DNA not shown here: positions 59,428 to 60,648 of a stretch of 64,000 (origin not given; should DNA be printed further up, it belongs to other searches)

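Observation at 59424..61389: tRNA-Leu-adjacent two-gene cassette of HEPN-motif proteins: candidate undescribed defence/toxin module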

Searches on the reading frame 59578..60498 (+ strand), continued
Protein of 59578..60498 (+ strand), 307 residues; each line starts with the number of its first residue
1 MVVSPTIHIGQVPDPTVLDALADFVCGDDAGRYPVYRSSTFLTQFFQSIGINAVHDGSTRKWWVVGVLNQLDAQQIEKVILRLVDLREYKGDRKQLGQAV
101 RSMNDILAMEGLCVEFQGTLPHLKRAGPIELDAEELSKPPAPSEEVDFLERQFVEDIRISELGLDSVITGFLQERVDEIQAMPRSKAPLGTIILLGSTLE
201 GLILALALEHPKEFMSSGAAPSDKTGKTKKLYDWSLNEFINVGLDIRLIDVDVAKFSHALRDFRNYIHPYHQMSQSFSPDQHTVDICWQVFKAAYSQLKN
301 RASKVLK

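Call 41: find_related_loci(query=A2, collection=viral_contigs, flank=6000)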
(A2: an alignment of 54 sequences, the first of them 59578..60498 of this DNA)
Query A2 (307 aa) in viral_contigs; peptide patterns used: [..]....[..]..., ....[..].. (x = any residue, [..] = any of these).
37 stretches matched a pattern, but none encodes a relative of the query by tblastn (E <= 1e-3).

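Call 69: list_cluster_members(proteins=[P0037, P0031, P0057, P0063, P0104])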
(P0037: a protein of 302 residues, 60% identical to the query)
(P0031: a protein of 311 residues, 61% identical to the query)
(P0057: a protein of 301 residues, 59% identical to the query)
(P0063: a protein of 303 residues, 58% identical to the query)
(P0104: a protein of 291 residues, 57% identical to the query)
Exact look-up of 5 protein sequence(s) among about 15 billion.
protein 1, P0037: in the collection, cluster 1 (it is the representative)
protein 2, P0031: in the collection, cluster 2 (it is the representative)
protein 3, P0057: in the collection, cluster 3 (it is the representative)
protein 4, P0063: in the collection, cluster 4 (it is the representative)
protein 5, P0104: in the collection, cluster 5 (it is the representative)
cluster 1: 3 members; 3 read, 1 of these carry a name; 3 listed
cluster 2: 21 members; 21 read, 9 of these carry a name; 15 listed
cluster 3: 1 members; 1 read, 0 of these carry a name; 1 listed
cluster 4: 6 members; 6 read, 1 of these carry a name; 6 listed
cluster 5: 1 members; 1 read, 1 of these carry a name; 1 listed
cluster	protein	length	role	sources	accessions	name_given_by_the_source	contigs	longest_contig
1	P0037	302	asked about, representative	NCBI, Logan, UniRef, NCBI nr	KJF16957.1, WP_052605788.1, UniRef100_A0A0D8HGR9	hypothetical protein [Acidithrix ferrooxidans] | DUF4145 domain-containing protein n=1 Tax=Acidithrix ferrooxidans TaxID=1280514 ...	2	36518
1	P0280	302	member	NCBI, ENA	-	-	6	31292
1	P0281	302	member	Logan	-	-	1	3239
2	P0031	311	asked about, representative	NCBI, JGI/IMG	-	-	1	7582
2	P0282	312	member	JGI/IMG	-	hypothetical protein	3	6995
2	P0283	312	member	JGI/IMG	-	hypothetical protein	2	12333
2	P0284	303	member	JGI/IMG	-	hypothetical protein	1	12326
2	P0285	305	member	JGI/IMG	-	hypothetical protein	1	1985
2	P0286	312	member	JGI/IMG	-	hypothetical protein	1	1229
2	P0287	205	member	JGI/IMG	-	hypothetical protein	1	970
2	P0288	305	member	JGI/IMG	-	hypothetical protein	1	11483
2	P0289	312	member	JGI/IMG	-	hypothetical protein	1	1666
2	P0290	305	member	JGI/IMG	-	hypothetical protein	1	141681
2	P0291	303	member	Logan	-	-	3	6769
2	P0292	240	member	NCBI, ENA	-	-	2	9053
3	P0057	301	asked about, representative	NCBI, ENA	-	-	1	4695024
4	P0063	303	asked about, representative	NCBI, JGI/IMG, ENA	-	-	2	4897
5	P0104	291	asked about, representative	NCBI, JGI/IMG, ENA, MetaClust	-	\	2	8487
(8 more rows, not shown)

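Call 70: search_protein_families(library=pfam, proteins=[P0037, P0041, P0052, P0064, P0078, P0100, P0107, P0112, P0118, P0031], max_evalue=10)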
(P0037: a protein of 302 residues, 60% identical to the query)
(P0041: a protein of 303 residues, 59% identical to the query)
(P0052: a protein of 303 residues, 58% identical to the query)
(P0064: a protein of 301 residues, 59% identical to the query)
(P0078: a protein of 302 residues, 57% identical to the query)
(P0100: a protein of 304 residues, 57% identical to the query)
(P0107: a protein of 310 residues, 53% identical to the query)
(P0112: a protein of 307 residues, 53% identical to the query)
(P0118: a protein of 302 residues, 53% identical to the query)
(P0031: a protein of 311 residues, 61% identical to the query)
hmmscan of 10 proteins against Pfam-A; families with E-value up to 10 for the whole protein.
P0037 (302 aa): 0 families

P0041 (303 aa): 0 families

P0052 (303 aa): 1 family
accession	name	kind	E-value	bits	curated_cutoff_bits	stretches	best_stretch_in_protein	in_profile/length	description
PF13643.11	DUF4145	-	0.09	13.3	23.1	0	212-268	35-70/88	Domain of unknown function (DUF4145)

P0064 (301 aa): 0 families

P0078 (302 aa): 0 families

P0100 (304 aa): 0 families

P0107 (310 aa): 0 families

P0112 (307 aa): 2 families
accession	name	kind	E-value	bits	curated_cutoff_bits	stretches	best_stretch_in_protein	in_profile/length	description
PF10046.14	BLOC1_2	-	0.092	13.6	33.4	1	97-138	39-80/96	Biogenesis of lysosome-related organelles complex-1 subunit 2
PF18765.7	Polbeta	-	0.5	11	26.9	0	128-183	31-90/93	Polymerase beta, Nucleotidyltransferase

P0118 (302 aa): 0 families

P0031 (311 aa): 0 families

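Call 73: find_related_loci(query=A2, collection=metagenome_contigs, flank=5000)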
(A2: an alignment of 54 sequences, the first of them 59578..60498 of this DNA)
Query A2 (307 aa) in metagenome_contigs; peptide patterns used: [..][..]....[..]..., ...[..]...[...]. (x = any residue, [..] = any of these).
243 stretches matched a pattern; 208 encode a relative of the query (tblastn E <= 1e-3); the best 80 are kept; 80 distinct loci.
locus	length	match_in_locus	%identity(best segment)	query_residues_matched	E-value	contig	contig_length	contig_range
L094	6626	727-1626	74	1-300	4e-155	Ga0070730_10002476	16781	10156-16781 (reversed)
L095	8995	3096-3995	74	1-300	4e-155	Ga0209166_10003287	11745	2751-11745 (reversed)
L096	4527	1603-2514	66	2-305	6e-142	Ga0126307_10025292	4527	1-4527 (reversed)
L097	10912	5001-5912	63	2-305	1e-133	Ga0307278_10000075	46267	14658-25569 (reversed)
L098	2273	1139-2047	60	1-303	1e-133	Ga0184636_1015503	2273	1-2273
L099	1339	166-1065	60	1-300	2e-137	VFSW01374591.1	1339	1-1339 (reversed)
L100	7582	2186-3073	61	6-302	3e-125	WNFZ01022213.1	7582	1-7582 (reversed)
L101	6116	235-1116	61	7-301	1e-124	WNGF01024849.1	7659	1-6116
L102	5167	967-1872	58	1-302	4e-124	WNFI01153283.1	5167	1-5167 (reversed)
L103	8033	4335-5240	58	2-304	5e-122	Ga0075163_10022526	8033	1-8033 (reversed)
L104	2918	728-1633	59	2-304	3e-126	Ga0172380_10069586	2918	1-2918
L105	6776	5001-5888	59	7-304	3e-118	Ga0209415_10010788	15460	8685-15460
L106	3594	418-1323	57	1-301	1e-120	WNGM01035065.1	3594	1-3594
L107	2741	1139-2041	58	1-301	2e-122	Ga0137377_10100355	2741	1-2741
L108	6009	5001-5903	59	1-301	4e-117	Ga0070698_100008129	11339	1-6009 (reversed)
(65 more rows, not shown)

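Call 79: search_protein_families(library=pfam, alignment_id=A5, max_evalue=0.0001)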
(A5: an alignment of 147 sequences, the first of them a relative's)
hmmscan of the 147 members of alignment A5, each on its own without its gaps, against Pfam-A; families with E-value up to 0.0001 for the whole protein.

A. member 1, L113:4598-5335:+ (246 aa): 0 families

B. families by the number of members that match (of 147 scanned): 106 families (the first 25 are shown)
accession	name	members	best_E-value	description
PF02384.22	N6_Mtase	3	3.1e-62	N-6 DNA Methylase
PF00078.32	RVT_1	3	2.1e-23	Reverse transcriptase (RNA-dependent DNA polymerase)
PF02463.25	SMC_N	3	3.2e-08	RecF/RecN/SMC N terminal domain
PF13476.12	AAA_23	2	3.5e-25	AAA domain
PF12680.13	SnoaL_2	2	4.1e-22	SnoaL-like domain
PF13643.11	DUF4145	2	2e-19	Domain of unknown function (DUF4145)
PF04851.21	ResIII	2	3.1e-15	Type III restriction enzyme, res subunit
PF00583.31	Acetyltransf_1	2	5.2e-15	Acetyltransferase (GNAT) family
PF07669.17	Eco57I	2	2.5e-14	Eco57I restriction-modification methylase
PF13304.12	AAA_21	2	4.3e-09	AAA domain, putative AbiEii toxin, Type IV TA system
PF13936.12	HTH_38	2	3.2e-08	Helix-turn-helix domain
PF13555.12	AAA_29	2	4.3e-08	P-loop containing region of AAA domain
PF13401.12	AAA_22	2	3.9e-06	AAA domain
PF02867.20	Ribonuc_red_lgC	1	2.8e-141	Ribonucleotide reductase, barrel domain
PF09491.16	RE_AlwI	1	7.6e-125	AlwI restriction endonuclease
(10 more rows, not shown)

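Call 91: find_encoding_contigs(protein=P0072, flank=6000, max_places=1)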
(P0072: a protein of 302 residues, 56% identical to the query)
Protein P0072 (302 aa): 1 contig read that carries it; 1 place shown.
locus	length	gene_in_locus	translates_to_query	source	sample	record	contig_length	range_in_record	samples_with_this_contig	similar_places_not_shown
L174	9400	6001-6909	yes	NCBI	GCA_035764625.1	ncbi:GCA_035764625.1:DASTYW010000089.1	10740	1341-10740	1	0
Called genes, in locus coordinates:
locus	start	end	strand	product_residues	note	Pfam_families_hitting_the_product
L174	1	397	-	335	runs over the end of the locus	PF13481:AAA_25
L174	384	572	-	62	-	-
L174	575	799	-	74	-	PF18903:DUF5659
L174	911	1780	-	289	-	-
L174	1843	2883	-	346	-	-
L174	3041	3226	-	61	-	-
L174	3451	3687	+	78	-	-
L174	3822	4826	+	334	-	PF05141:DIT1_PvcA (weak)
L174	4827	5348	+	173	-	PF01243:PNPOx_N (weak)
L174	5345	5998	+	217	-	PF03575:Peptidase_S51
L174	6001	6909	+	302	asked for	-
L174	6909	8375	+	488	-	-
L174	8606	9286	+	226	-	PF00293:NUDIX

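Call 92: search_dna_similar(query=window:59578-60498:+, collection=plasmids, mode=protein, max_rows=15)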
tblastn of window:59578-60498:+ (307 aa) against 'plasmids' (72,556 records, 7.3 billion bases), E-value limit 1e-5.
Records with a match: 18; places in all: 18; records where one place covers at least 80% of the query: 5.
Best place of each record, by identity: <60% 18.
By first word of the organism name: Streptomyces 4; Paraburkholderia 4; Bacteroides 3; Rhodococcus 2; Prevotella 1; Deinococcus 1; Paracoccus 1; Ensifer 1; Corynebacterium 1.
By predicted mobility (MOB-suite, as given by PLSDB): non-mobilizable 11; mobilizable 5; conjugative 2.
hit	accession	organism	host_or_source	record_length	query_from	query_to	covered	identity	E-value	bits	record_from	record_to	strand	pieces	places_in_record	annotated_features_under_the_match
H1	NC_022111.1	Prevotella sp. oral taxon 299 str. F0039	Homo sapiens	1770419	36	298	86%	34.1%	5e-41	158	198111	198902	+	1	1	none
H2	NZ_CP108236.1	Streptomyces sp. NBC_00080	-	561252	14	298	93%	30.0%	1e-22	105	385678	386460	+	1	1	hypothetical protein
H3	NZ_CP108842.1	Streptomyces chartreusis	-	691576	14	298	93%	29.9%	2e-28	122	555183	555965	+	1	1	hypothetical protein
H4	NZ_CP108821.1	Streptomyces chartreusis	-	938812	14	298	93%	29.9%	2e-28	122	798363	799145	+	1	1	hypothetical protein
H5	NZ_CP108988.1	Streptomyces sp. NBC_00723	-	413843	14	298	93%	28.6%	2e-21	101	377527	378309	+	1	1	hypothetical protein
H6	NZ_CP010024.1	Paraburkholderia fungorum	Microbial isolate culture,White-rot ...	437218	138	304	54%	29.3%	1e-13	79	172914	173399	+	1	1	hypothetical protein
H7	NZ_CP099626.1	Paraburkholderia fungorum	Arabidopsis thaliana,pure culture,leaf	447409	138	304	54%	29.3%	1e-13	79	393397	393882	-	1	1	hypothetical protein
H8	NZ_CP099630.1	Paraburkholderia fungorum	Arabidopsis thaliana,pure culture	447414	138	304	54%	29.3%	1e-13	79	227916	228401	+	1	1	hypothetical protein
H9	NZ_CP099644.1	Paraburkholderia fungorum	Arabidopsis thaliana,pure culture,leaf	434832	138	304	54%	29.3%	1e-13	79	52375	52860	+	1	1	hypothetical protein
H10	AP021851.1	Deinococcus grandis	-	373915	168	287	39%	30.6%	1e-10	70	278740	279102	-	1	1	hypothetical protein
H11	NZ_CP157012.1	Paracoccus marcusii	Halophytes,cell culture,Suaeda maritima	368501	17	112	31%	35.8%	4e-7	59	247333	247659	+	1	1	hypothetical protein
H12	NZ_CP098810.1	Ensifer adhaerens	whole organism,soil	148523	21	112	30%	35.6%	3e-8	62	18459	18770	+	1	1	hypothetical protein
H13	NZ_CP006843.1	Corynebacterium glyciniphilum AJ 3170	-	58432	18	112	31%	34.2%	2e-6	57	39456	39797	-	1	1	hypothetical protein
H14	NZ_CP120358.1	Rhodococcus rhodochrous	single cell,petroleum contaminated soil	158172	19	111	30%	34.8%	2e-6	57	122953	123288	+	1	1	hypothetical protein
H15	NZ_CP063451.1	Rhodococcus pyridinivorans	oil-polluted soil,Libyan oil-polluted ...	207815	19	111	30%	34.8%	2e-6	57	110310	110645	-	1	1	hypothetical protein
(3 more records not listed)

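Call 94: get_annotated_region(hit=H6, flank=4000)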
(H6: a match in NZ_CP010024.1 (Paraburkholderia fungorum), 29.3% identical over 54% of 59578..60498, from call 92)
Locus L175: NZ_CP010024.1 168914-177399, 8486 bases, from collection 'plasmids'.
description: Paraburkholderia fungorum strain ATCC BAA-463 plasmid pBIL, complete sequence
organism: Paraburkholderia fungorum (NCBI taxid 134537)
taxonomy: Bacteria; Pseudomonadota; Betaproteobacteria; Burkholderiales; Burkholderiaceae; Paraburkholderia; Paraburkholderia fungorum
host: -; source: Microbial isolate culture,White-rot fungus Phanerochaete chrysosporium; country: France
typing (MOB-suite, as given by PLSDB): non-mobilizable
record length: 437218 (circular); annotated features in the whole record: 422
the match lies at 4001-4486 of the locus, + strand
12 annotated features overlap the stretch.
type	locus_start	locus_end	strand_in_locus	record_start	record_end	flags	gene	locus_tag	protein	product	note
CDS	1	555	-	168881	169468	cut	petA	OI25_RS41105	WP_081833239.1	ubiquinol-cytochrome c reductase iron-sulfur subunit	GO:0009060 - aerobic respiration [Evidence IEA]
CDS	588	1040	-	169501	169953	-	-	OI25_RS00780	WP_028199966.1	hypothetical protein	-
CDS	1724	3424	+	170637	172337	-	-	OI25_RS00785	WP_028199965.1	site-specific integrase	-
CDS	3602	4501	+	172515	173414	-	-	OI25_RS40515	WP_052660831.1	hypothetical protein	-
CDS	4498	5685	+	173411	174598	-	-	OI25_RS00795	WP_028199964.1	PIN domain-containing protein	-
CDS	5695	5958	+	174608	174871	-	-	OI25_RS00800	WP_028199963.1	hypothetical protein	-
CDS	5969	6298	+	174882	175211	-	-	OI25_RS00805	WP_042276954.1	hypothetical protein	-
CDS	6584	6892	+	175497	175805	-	-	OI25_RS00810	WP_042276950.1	hypothetical protein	-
CDS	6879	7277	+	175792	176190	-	-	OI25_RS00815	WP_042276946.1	hypothetical protein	-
CDS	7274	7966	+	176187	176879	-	-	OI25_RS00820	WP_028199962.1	hypothetical protein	-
CDS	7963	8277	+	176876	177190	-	-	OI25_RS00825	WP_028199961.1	hypothetical protein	-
CDS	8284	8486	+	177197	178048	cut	-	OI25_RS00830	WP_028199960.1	hypothetical protein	-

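Call 95: get_annotated_region(hit=H10, flank=4000)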
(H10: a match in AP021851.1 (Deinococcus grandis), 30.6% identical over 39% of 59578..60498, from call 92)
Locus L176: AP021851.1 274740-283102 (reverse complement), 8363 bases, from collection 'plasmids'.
description: Deinococcus grandis ATCC 43672 plasmid: pDEGR-2 DNA, complete genome
organism: Deinococcus grandis (NCBI taxid 57498)
taxonomy: Bacteria; Deinococcota; Deinococci; Deinococcales; Deinococcaceae; Deinococcus; Deinococcus grandis
host: -; source: -; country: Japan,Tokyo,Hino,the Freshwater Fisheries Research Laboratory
typing (MOB-suite, as given by PLSDB): non-mobilizable
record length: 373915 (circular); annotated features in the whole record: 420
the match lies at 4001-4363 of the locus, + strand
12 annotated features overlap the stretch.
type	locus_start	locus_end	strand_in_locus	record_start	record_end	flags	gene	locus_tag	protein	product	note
CDS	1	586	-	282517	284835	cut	-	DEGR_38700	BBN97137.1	DNA polymerase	-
CDS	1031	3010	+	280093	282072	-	-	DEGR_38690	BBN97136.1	hypothetical protein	-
CDS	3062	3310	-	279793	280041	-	-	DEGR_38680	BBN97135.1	hypothetical protein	-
CDS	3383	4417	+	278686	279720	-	-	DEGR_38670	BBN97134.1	hypothetical protein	-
CDS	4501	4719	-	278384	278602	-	-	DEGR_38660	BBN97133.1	hypothetical protein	-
CDS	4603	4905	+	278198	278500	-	-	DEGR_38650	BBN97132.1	hypothetical protein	-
CDS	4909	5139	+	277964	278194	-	-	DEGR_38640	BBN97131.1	hypothetical protein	-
CDS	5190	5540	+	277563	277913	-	-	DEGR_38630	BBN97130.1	hypothetical protein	-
CDS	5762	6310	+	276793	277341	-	-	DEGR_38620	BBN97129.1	hypothetical protein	-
CDS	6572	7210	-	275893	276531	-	-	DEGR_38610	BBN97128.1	hypothetical protein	-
CDS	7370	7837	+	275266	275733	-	-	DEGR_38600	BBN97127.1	hypothetical protein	-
CDS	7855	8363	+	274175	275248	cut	-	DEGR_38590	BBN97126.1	peptidase M23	-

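Call 96: get_annotated_region(hit=H12, flank=4000)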
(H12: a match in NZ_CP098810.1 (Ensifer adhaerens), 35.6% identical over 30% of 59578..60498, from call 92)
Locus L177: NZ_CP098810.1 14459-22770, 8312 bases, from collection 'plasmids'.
description: Ensifer adhaerens strain M8 plasmid pC, complete sequence
organism: Ensifer adhaerens (NCBI taxid 106592)
taxonomy: Bacteria; Pseudomonadota; Alphaproteobacteria; Hyphomicrobiales; Rhizobiaceae; Ensifer; Ensifer adhaerens
host: -; source: whole organism,soil; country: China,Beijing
typing (MOB-suite, as given by PLSDB): conjugative; replicon rep_cluster_446; relaxase MOBQ,MOBQ; mating-pair formation MPF_T
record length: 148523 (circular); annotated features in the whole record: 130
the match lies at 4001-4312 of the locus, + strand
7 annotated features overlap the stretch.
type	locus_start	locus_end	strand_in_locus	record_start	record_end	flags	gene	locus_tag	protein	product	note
CDS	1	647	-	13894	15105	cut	-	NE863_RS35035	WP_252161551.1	ABC-three component system protein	-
CDS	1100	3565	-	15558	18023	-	-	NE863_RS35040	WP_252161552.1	DEAD/DEAH box helicase family protein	-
CDS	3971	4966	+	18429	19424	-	-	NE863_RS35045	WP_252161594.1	hypothetical protein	-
CDS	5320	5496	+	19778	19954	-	-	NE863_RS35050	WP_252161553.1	DUF3606 domain-containing protein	-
CDS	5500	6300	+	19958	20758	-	xth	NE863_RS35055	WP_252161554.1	exodeoxyribonuclease III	GO:0006281 - DNA repair [Evidence IEA]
CDS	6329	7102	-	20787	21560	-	-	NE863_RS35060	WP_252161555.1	SOS response-associated peptidase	GO:0018142 - obsolete protein-DNA covalent cross-linking [Evidence IEA]; GO:0009432 - SOS response [Evidence IEA]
CDS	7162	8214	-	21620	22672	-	ligD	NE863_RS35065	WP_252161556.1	non-homologous end-joining DNA ligase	GO:0006310 - DNA recombination [Evidence IEA]; GO:0006281 - DNA repair [Evidence IEA]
